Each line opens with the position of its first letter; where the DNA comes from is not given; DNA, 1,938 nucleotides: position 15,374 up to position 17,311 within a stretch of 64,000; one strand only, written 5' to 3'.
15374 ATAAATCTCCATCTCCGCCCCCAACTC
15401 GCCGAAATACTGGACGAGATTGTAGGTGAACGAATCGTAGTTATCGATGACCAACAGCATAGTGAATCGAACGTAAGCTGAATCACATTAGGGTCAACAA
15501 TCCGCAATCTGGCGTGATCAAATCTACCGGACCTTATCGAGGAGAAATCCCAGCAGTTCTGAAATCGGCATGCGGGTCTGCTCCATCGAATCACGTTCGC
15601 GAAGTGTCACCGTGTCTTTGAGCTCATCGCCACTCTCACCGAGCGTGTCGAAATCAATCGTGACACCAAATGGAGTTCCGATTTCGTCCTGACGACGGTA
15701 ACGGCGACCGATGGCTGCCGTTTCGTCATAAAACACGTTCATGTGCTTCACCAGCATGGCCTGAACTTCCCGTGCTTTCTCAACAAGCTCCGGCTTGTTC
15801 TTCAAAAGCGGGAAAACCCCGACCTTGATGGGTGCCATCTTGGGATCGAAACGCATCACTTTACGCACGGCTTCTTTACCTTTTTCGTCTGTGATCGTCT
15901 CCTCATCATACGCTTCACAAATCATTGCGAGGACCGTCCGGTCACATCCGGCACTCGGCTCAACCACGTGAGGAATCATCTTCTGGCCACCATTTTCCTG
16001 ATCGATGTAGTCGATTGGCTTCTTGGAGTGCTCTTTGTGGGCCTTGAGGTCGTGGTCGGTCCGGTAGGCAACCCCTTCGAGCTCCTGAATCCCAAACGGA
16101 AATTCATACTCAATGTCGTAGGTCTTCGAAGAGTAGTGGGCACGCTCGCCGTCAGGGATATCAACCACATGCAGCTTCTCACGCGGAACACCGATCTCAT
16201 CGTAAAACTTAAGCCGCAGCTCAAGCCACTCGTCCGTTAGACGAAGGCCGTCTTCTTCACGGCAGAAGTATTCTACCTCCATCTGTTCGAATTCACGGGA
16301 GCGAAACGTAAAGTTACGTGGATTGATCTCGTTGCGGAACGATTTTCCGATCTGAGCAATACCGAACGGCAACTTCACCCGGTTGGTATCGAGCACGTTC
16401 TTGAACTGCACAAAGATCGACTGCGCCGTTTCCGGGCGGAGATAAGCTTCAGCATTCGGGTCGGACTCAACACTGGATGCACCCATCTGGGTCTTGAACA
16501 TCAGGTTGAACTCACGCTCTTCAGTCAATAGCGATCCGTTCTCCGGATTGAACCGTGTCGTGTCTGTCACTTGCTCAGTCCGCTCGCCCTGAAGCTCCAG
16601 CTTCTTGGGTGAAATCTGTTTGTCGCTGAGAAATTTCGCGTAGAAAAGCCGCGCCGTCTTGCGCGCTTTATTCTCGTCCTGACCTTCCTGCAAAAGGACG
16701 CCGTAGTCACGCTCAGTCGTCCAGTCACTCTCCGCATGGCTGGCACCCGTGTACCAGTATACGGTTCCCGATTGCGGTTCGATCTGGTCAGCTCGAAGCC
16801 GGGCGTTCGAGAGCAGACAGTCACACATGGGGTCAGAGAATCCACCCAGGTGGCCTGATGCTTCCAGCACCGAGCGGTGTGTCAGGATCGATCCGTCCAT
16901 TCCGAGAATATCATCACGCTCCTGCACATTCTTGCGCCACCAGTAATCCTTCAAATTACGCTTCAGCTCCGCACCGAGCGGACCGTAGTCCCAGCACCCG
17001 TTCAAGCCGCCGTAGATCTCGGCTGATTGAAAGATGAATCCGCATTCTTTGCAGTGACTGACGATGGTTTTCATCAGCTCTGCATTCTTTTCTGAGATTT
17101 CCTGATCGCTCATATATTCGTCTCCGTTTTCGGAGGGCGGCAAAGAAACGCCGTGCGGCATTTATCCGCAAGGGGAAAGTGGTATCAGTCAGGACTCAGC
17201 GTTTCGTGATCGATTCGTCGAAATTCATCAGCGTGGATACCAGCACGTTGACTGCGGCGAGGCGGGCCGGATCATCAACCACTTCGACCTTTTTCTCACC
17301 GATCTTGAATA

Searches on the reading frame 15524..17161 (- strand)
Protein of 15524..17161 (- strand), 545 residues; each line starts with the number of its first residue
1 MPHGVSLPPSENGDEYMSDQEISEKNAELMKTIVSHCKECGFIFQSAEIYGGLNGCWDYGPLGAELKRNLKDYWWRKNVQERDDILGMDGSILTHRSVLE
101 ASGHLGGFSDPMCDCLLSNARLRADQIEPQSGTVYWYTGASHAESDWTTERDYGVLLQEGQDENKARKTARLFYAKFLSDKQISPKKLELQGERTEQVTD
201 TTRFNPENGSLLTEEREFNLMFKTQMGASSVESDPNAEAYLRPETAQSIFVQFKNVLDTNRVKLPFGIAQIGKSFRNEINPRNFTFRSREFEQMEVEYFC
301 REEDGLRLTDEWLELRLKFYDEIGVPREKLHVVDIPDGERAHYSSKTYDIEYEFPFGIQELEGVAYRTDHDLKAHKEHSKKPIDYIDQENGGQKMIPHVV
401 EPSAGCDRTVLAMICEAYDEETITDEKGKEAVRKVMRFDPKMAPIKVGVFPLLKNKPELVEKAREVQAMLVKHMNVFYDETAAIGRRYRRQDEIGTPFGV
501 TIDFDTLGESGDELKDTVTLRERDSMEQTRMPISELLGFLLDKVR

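Call 40: search_protein_families(library=pfam, proteins=[window:15524-17161:-], max_evalue=0.00001)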
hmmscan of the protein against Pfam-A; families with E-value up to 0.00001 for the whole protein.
window:15524-17161:- (545 aa): 2 families
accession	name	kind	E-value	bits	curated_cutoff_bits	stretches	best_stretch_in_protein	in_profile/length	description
PF03129.25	HGTP_anticodon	-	6e-17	62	21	1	446-542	1-93/94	Anticodon binding domain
PF00587.30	tRNA-synt_2b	-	2e-11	44.7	29.3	1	231-413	3-175/179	tRNA synthetase class II core domain (G, H, P, S and T)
